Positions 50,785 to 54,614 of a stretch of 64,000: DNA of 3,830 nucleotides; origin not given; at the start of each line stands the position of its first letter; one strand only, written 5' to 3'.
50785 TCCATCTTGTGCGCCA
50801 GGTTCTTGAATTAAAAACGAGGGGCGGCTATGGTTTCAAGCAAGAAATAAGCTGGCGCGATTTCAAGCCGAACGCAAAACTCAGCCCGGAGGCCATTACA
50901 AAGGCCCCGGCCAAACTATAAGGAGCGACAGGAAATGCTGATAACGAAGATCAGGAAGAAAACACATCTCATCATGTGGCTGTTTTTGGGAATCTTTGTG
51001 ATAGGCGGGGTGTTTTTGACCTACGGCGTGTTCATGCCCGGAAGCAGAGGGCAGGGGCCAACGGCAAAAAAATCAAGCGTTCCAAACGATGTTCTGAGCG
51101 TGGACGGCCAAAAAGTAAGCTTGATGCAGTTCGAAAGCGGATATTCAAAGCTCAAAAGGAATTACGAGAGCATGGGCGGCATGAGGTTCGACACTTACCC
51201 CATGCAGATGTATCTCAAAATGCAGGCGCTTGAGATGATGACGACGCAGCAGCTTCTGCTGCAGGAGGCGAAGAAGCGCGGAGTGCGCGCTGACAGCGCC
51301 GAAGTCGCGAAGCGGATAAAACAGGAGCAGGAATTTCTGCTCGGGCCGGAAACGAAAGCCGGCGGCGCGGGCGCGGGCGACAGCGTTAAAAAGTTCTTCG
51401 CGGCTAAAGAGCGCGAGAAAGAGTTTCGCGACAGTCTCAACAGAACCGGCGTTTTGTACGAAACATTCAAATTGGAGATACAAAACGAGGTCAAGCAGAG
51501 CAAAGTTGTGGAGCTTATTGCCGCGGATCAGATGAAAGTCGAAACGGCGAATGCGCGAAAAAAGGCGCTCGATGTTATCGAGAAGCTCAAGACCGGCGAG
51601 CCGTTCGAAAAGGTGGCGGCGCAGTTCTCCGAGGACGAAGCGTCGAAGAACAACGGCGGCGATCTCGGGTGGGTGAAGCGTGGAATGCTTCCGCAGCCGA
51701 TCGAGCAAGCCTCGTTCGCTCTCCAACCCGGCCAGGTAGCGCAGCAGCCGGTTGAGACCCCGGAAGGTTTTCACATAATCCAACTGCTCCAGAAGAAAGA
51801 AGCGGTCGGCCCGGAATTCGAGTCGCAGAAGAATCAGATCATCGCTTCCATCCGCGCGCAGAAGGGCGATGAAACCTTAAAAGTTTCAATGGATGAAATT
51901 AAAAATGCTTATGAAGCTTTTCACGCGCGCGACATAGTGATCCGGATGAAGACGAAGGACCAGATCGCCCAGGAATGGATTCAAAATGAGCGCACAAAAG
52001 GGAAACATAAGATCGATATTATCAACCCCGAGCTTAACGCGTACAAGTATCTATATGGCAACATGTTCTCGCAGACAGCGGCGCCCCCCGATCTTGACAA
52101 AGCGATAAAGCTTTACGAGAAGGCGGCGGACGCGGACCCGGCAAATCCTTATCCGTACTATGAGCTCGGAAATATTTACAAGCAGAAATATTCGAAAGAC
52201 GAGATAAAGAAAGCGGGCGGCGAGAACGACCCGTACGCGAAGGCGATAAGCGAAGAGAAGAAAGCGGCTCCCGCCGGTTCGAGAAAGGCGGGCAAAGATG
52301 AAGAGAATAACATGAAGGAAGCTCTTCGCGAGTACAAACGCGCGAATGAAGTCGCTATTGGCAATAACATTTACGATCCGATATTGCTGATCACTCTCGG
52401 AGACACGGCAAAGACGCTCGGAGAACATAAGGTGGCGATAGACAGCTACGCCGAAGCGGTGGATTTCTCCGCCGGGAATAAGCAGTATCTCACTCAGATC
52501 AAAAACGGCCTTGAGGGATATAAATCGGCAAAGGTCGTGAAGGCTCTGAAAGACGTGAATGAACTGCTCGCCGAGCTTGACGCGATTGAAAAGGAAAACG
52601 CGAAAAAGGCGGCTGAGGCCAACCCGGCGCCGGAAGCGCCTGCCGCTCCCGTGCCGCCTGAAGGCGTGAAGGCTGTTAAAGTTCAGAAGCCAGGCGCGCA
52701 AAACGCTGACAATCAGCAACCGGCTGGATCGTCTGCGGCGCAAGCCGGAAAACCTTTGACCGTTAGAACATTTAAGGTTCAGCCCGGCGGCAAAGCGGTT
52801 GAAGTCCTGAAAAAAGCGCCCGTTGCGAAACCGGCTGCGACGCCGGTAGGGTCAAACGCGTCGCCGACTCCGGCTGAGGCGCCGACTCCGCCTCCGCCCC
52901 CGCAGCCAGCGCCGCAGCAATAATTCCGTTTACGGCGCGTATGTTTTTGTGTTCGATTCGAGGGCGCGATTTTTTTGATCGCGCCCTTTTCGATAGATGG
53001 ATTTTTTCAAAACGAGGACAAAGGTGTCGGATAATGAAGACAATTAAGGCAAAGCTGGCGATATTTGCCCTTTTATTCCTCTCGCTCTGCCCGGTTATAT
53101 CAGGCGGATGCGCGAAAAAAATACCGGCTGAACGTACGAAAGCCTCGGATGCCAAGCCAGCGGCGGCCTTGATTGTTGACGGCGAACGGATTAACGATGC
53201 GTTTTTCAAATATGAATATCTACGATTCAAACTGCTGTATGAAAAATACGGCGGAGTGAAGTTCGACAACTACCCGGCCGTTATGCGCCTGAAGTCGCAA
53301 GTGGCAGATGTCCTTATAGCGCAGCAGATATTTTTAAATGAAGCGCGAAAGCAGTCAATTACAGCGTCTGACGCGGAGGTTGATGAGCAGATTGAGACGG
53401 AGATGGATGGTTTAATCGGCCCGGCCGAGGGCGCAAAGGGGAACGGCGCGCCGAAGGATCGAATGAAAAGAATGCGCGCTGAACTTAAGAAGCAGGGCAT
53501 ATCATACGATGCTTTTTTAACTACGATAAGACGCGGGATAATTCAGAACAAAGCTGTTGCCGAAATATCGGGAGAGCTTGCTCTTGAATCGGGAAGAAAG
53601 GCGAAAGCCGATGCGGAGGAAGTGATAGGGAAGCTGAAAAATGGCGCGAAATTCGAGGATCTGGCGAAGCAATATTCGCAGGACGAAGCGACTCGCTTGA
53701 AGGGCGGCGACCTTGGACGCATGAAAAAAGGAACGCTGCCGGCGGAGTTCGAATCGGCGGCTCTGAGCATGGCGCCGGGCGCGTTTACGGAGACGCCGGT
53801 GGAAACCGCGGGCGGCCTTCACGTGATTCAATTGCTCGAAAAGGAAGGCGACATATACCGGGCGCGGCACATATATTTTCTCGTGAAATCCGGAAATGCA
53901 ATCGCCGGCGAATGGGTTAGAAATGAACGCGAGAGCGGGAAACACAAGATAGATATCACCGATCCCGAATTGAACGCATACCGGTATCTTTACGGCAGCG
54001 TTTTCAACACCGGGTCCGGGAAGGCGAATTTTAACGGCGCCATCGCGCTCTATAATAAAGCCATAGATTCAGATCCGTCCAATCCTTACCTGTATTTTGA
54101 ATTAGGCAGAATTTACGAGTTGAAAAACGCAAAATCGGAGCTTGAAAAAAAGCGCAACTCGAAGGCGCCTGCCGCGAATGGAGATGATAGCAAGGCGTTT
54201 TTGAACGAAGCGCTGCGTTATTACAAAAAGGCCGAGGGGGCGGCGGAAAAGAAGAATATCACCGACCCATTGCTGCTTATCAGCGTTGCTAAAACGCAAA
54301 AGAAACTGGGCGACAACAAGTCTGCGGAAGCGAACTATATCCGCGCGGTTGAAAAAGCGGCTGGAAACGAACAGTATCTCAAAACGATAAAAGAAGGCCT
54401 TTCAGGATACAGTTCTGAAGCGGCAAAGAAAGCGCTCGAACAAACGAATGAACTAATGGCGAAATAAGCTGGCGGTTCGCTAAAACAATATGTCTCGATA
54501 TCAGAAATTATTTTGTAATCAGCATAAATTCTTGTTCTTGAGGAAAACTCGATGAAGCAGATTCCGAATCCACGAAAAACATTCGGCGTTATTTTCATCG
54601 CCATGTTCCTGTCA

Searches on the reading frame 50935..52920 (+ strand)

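Call 53: search_protein_families(library=pfam, proteins=[window:50935-52920:+], max_evalue=0.00001)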
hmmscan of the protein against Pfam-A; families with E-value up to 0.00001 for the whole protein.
window:50935-52920:+ (662 aa): 5 families
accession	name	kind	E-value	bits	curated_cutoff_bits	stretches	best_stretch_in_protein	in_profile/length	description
PF13616.12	Rotamase_3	-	5.6e-24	85.4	22.5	1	178-288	4-116/116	PPIC-type PPIASE domain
PF00639.27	Rotamase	-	1.6e-22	80.7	21.7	1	200-284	11-95/97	PPIC-type PPIASE domain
PF13624.11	SurA_N_3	-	3.2e-17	63.3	27.2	1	3-134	2-123/162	SurA-like N-terminal domain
PF13623.11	SurA_N_2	-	7.7e-16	58.7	28.5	1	4-134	2-129/145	SurA-like N-terminal domain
PF13414.12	TPR_11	-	3.8e-07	30.1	26.8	1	386-417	9-40/42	TPR repeat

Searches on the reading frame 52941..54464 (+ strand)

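Call 53: search_protein_families(library=pfam, proteins=[window:52941-54464:+], max_evalue=0.00001)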
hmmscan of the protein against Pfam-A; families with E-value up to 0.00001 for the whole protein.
window:52941-54464:+ (508 aa): 7 families
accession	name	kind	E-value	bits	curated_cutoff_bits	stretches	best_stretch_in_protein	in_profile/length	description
PF00639.27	Rotamase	-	1.1e-19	71.6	21.7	1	218-298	15-95/97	PPIC-type PPIASE domain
PF13616.12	Rotamase_3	-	1.6e-19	71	22.5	1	217-301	32-115/116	PPIC-type PPIASE domain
PF13624.11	SurA_N_3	-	1.1e-10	42.1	27.2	1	68-204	40-160/162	SurA-like N-terminal domain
PF13414.12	TPR_11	-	4.9e-07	29.8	26.8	1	364-393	10-39/42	TPR repeat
PF13623.11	SurA_N_2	-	5.7e-07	29.9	28.5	1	69-153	36-121/145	SurA-like N-terminal domain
PF09312.16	SurA_N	-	6.5e-07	30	30.8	1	111-204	36-116/118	SurA N-terminal domain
PF13431.12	TPR_17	-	3e-06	27.5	24.4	0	370-399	1-29/34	Tetratricopeptide repeat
